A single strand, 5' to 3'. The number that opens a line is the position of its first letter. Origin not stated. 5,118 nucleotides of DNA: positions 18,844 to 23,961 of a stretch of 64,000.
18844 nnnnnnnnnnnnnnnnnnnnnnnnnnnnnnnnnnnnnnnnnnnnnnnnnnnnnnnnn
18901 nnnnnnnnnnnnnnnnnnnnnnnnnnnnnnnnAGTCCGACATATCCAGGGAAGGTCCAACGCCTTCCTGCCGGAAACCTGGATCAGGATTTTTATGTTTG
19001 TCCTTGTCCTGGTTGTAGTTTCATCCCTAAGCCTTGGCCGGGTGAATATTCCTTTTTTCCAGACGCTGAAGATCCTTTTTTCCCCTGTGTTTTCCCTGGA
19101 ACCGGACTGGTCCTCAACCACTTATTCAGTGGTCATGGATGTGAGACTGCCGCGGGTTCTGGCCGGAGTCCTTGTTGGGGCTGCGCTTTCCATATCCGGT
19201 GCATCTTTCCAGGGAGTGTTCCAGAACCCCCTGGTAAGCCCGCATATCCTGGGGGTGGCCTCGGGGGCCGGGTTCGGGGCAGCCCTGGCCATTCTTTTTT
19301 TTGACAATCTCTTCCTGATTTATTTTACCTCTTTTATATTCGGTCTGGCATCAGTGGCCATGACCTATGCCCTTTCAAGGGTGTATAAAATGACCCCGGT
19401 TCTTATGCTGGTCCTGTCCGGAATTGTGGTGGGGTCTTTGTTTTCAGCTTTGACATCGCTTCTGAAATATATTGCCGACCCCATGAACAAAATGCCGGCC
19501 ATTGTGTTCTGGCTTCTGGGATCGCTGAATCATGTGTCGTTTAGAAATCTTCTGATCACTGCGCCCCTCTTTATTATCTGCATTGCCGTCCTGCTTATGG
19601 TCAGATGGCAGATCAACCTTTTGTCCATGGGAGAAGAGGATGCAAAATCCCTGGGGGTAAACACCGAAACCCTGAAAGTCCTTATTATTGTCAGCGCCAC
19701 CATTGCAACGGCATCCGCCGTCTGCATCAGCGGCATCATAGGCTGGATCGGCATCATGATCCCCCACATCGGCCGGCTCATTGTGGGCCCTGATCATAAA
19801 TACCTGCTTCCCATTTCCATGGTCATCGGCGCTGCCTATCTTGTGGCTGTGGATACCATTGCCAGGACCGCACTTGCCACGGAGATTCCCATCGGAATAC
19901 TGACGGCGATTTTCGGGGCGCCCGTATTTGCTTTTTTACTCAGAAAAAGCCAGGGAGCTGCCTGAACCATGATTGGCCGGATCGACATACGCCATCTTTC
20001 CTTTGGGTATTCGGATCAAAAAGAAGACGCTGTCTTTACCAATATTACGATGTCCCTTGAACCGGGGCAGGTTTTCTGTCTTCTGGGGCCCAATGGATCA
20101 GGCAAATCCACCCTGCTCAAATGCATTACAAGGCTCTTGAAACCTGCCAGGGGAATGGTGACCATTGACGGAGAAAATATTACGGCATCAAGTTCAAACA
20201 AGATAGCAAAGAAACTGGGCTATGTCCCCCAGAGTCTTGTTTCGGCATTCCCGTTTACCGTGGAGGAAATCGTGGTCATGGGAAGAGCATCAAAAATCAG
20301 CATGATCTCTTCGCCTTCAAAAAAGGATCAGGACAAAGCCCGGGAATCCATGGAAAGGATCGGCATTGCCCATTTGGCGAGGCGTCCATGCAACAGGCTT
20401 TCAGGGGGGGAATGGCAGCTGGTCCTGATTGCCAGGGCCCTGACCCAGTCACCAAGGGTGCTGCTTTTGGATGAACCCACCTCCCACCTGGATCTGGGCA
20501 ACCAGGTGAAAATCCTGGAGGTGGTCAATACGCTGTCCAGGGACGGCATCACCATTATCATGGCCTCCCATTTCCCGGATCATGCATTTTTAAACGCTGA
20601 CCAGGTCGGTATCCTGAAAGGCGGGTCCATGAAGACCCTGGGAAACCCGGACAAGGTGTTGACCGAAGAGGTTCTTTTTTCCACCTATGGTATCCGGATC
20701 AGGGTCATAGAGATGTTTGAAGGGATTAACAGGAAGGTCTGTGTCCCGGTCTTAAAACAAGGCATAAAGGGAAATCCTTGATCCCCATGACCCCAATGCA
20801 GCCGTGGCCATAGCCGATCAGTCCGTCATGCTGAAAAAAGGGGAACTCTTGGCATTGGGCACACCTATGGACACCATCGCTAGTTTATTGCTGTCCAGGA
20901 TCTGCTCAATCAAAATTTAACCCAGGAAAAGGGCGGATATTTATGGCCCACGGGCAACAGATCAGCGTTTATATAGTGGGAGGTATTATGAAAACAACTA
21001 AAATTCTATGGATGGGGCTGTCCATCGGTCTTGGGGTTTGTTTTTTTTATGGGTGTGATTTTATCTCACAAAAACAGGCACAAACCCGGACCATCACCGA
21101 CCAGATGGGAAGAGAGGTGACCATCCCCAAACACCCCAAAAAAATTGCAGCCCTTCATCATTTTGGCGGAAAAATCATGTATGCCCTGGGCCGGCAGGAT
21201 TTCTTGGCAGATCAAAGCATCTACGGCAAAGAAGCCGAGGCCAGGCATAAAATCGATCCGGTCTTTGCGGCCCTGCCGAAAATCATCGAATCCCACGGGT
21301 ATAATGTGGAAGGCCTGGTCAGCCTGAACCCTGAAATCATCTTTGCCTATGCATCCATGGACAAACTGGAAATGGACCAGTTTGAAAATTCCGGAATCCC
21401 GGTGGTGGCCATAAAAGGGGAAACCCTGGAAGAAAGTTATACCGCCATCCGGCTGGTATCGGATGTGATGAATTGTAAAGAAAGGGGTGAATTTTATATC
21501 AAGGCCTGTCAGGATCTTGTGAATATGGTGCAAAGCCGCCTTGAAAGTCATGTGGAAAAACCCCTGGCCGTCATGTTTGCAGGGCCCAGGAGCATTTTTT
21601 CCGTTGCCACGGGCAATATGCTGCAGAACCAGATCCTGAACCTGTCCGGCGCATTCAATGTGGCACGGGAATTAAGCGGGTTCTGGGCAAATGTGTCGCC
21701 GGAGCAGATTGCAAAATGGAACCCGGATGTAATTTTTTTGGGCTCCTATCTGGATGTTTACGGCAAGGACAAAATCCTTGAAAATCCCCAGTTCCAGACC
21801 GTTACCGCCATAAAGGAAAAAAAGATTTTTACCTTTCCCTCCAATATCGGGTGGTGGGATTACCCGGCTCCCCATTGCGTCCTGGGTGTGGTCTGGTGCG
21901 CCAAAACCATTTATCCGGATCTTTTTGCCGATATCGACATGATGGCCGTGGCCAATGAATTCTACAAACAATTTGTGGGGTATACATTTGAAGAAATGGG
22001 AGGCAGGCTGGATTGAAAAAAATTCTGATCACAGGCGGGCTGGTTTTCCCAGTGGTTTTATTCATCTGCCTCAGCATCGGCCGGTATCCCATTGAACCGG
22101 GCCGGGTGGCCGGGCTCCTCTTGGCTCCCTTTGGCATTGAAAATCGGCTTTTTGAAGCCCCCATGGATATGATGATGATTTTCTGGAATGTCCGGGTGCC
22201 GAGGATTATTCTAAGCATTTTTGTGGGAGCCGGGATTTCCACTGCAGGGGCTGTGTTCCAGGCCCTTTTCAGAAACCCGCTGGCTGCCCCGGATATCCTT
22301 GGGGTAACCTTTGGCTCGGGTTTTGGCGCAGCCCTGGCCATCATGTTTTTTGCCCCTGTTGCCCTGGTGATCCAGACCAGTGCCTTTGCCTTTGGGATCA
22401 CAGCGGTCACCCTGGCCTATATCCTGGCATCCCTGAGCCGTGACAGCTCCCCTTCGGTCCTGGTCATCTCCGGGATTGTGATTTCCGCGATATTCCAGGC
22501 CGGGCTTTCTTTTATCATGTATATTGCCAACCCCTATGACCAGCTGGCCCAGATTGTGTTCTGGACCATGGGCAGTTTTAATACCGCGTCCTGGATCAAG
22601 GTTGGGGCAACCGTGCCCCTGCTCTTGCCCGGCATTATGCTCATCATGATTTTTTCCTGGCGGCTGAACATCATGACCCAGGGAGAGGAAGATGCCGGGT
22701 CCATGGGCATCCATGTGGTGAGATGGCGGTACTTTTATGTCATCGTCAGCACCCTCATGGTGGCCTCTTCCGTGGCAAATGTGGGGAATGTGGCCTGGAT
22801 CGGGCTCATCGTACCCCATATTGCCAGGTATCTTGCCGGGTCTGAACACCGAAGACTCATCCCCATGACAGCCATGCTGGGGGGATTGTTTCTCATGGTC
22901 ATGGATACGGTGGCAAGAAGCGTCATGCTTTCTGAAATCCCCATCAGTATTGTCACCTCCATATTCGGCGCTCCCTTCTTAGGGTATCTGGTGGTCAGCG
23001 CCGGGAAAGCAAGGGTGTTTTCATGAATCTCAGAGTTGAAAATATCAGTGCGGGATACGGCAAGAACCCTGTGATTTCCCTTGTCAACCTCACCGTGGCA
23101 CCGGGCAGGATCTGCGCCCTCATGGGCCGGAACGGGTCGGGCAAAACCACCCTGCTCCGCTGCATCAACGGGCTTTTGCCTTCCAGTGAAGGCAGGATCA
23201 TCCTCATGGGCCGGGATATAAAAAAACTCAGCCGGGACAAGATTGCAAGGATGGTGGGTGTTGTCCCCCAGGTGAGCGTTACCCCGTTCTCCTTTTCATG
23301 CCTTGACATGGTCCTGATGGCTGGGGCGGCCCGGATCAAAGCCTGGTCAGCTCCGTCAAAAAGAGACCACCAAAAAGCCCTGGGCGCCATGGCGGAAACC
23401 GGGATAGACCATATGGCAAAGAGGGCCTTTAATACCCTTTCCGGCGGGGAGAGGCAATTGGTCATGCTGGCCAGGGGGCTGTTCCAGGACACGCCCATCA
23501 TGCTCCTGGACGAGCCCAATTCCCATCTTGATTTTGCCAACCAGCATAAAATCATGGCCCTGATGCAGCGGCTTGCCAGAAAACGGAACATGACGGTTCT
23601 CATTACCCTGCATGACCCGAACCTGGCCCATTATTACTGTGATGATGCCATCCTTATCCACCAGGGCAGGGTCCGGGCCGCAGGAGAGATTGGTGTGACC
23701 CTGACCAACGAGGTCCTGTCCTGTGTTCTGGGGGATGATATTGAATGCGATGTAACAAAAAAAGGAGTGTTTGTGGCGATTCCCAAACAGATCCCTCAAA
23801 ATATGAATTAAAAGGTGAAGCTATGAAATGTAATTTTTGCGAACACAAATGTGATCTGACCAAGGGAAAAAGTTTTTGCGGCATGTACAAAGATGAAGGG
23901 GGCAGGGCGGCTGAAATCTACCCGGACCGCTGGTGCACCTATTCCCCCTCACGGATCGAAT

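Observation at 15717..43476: Uncharacterised TonB-dependent import-and-modify system with radical SAM chemistry and an octaheme cytochrome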

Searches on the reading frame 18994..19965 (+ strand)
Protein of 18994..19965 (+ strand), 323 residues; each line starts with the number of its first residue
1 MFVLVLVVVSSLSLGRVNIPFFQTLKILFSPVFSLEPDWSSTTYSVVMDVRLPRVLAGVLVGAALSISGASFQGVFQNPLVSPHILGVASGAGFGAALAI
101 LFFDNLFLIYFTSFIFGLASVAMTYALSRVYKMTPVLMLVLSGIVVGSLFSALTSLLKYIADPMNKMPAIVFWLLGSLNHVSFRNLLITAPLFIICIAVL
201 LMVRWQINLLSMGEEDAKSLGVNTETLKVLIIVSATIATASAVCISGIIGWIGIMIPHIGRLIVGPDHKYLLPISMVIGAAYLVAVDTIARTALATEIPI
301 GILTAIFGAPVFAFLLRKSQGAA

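Call 3: search_protein_families(library=pfam, proteins=[window:18994-19965:+])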
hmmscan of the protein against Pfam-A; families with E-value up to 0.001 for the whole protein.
window:18994-19965:+ (323 aa): 2 families
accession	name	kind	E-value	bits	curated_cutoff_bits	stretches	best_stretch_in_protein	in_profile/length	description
PF01032.23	FecCD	-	9e-90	301.3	26.5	1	4-318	2-311/311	FecCD transport family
PF00950.22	ABC-3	-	0.00026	21.1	20.1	1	94-284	44-226/258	ABC 3 transport family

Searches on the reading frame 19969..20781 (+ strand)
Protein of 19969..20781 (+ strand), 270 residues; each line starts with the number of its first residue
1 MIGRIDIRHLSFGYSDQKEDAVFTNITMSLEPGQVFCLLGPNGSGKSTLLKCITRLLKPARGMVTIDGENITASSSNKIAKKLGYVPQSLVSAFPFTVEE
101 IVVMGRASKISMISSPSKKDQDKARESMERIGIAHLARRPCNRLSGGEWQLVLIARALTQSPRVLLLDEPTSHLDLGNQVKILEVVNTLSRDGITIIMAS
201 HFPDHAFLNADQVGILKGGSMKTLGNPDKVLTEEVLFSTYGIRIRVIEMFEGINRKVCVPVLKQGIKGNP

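Call 3: search_protein_families(library=pfam, proteins=[window:19969-20781:+])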
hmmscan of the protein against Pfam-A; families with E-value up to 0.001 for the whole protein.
window:19969-20781:+ (270 aa): 6 families
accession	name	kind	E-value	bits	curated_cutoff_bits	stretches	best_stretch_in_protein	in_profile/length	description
PF00005.33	ABC_tran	-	5.3e-36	124.7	25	1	24-172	2-137/137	ABC transporter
PF13304.12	AAA_21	-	4.1e-14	53.8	27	2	154-201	251-298/304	AAA domain, putative AbiEii toxin, Type IV TA system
PF02463.25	SMC_N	-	5.4e-07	29.7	40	1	34-200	25-196/220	RecF/RecN/SMC N terminal domain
PF13555.12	AAA_29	-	2.6e-06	27.5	27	1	23-61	12-50/61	P-loop containing region of AAA domain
PF13476.12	AAA_23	-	5.9e-06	27.5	27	1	24-57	11-43/201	AAA domain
PF13175.12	AAA_15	-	0.00013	22.1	32.1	1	24-74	15-68/374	AAA ATPase domain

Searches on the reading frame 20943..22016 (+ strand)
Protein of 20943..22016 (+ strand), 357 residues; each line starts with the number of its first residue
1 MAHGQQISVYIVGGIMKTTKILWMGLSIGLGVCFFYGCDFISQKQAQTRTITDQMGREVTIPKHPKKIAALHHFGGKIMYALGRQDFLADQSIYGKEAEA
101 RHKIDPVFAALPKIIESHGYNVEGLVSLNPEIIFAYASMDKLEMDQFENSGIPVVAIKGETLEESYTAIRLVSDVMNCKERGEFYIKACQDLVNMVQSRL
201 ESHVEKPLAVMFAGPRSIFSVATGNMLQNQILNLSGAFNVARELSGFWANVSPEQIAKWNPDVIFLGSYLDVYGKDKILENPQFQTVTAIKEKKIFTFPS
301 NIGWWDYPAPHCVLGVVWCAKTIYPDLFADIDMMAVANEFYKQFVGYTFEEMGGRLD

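Call 3: search_protein_families(library=pfam, proteins=[window:20943-22016:+])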
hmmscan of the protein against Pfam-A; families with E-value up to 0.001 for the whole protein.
window:20943-22016:+ (357 aa): 1 family
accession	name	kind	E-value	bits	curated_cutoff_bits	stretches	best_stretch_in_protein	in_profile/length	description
PF01497.23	Peripla_BP_2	-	1.9e-27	96.6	27.5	1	68-300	1-233/235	Periplasmic binding protein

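Call 8: search_protein_families(library=ncbifam, proteins=[window:20943-22016:+], max_evalue=0.01)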
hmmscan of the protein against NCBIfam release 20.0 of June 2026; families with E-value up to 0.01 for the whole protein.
window:20943-22016:+ (357 aa): 9 families
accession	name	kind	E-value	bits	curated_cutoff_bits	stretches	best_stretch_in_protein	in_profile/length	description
TIGR04281.1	peripla_PGF_1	equivalog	2e-24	86.4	325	1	50-334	6-275/330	PGF-CTERM-anchored ABC transporter substrate-binding protein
NF002894.0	PRK03379.1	equivalog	5.5e-13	48.7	234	1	113-269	62-217/266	vitamin B12 ABC transporter substrate-binding protein BtuF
TIGR03659.1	IsdE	equivalog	3.9e-12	46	298.65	1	102-298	67-267/292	heme ABC transporter substrate-binding protein IsdE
NF010649.0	PRK14048.1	equivalog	1.2e-09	37.8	374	1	49-350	32-365/374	ferrichrome/ferrioxamine B periplasmic transporter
TIGR03868.1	F420-O_ABCperi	hypoth_equivalog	3.6e-08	33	392.4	1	52-295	4-259/287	putative F420-0 ABC transporter substrate-binding protein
NF008501.1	PRK11411.1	subfamily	5.7e-07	28.8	320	1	122-301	94-272/303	Fe(3+) dicitrate ABC transporter substrate-binding protein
NF052484.1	sider_BP_EitA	equivalog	0.00035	19.8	640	0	166-268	158-262/328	siderophore ABC transporter substrate-binding protein EitA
NF007864.0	PRK10576.1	equivalog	0.00078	18.8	252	1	157-300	127-272/297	Fe(3+)-hydroxamate ABC transporter substrate-binding protein FhuD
NF047879.1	catechol_SstD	exception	0.004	16.2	450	0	248-301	262-319/343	ferrated catecholamine ABC transporter substrate-binding lipoprotein SstD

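Call 44: search_solved_structures(query=window:20943-22016:+, max_evalue=0.001)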
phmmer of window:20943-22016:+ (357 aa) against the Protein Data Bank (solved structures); distinct sequences matched with E-value up to 0.001: 26.
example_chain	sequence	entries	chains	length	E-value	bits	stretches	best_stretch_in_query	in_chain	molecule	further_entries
4hn9_A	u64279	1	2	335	2.7e-39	138.7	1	48-348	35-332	Iron complex transport system substrate-binding protein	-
3psa_A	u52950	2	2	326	1.4e-29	106.6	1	49-347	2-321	protein HI_1472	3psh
4ovk_A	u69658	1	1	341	2.7e-26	95.9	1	48-349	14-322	Periplasmic binding protein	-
2etv_A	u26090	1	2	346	1.1e-13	54.4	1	53-347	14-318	iron(III) ABC transporter, periplasmic iron-binding protein, putative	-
4ino_A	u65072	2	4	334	1.8e-13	53.7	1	118-343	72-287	Nickel (II) ABC transporter, periplasmic nickel-binding protein | Iron (III) ABC transporter, periplasmic iron-binding protein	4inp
6b2x_A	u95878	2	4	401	2.1e-13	53.5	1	23-346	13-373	Solute-binding periplasmic protein of iron/siderophore ABC transporter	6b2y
4ls3_A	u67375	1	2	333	2.5e-13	53.2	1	119-343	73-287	Nickel (III) ABC transporter, periplasmic iron-bindin gprotein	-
4mo9_A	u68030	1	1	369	5.7e-12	48.8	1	50-350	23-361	Periplasmic binding protein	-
9ht5_A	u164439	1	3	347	7.6e-11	45.1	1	51-346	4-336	Periplasmic substrate-binding transport protein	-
9hrj_A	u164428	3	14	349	7.8e-11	45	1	51-346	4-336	Periplasmic substrate-binding transport protein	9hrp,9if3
1n4a_A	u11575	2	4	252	4.3e-09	39.3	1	112-315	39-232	Vitamin B12 transport protein btuF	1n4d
1n2z_A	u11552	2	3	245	4.4e-09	39.3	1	112-315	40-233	Vitamin B12 transport protein btuF | Vitamin B12-binding protein btuF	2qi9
4dbl_E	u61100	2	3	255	4.8e-09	39.1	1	112-315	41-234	Vitamin B12-binding protein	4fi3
5m34_A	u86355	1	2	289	4.9e-09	39.1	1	111-315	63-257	Vitamin B12-binding protein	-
5m3b_A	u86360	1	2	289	5e-09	39.1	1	111-315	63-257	Vitamin B12-binding protein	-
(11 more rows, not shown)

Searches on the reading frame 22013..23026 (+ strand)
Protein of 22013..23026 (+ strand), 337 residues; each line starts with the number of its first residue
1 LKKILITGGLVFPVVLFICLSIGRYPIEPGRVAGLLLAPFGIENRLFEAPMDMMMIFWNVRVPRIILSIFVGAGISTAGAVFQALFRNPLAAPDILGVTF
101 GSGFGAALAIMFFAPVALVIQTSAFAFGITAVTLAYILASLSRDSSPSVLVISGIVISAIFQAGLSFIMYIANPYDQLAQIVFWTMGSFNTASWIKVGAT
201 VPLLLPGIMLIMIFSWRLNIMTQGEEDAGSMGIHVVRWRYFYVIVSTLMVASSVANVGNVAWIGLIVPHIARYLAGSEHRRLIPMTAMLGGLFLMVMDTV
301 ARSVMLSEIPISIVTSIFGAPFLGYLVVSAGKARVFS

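Call 3: search_protein_families(library=pfam, proteins=[window:22013-23026:+])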
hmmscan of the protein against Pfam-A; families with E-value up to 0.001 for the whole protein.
window:22013-23026:+ (337 aa): 1 family
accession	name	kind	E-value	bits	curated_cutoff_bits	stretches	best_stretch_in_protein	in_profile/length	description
PF01032.23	FecCD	-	3.3e-81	273.2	26.5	1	14-328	4-310/311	FecCD transport family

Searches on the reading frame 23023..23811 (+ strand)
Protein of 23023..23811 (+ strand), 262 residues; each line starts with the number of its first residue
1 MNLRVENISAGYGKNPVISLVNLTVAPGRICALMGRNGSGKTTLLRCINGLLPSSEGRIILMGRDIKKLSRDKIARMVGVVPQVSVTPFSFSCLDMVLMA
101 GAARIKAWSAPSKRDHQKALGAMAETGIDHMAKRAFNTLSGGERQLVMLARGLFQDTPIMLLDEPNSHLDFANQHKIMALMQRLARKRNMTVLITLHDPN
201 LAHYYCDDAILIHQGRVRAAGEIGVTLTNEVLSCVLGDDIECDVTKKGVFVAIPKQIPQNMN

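Call 3: search_protein_families(library=pfam, proteins=[window:23023-23811:+])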
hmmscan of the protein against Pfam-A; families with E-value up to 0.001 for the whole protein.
window:23023-23811:+ (262 aa): 4 families
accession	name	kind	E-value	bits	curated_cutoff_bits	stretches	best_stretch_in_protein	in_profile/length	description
PF00005.33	ABC_tran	-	7.5e-30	104.8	25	1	21-166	4-136/137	ABC transporter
PF13304.12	AAA_21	-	1.5e-11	45.4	27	1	135-201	234-302/304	AAA domain, putative AbiEii toxin, Type IV TA system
PF02463.25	SMC_N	-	8.8e-11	42.1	40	1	138-201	136-201/220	RecF/RecN/SMC N terminal domain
PF13175.12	AAA_15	-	0.00013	22.1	32.1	0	32-55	27-50/374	AAA ATPase domain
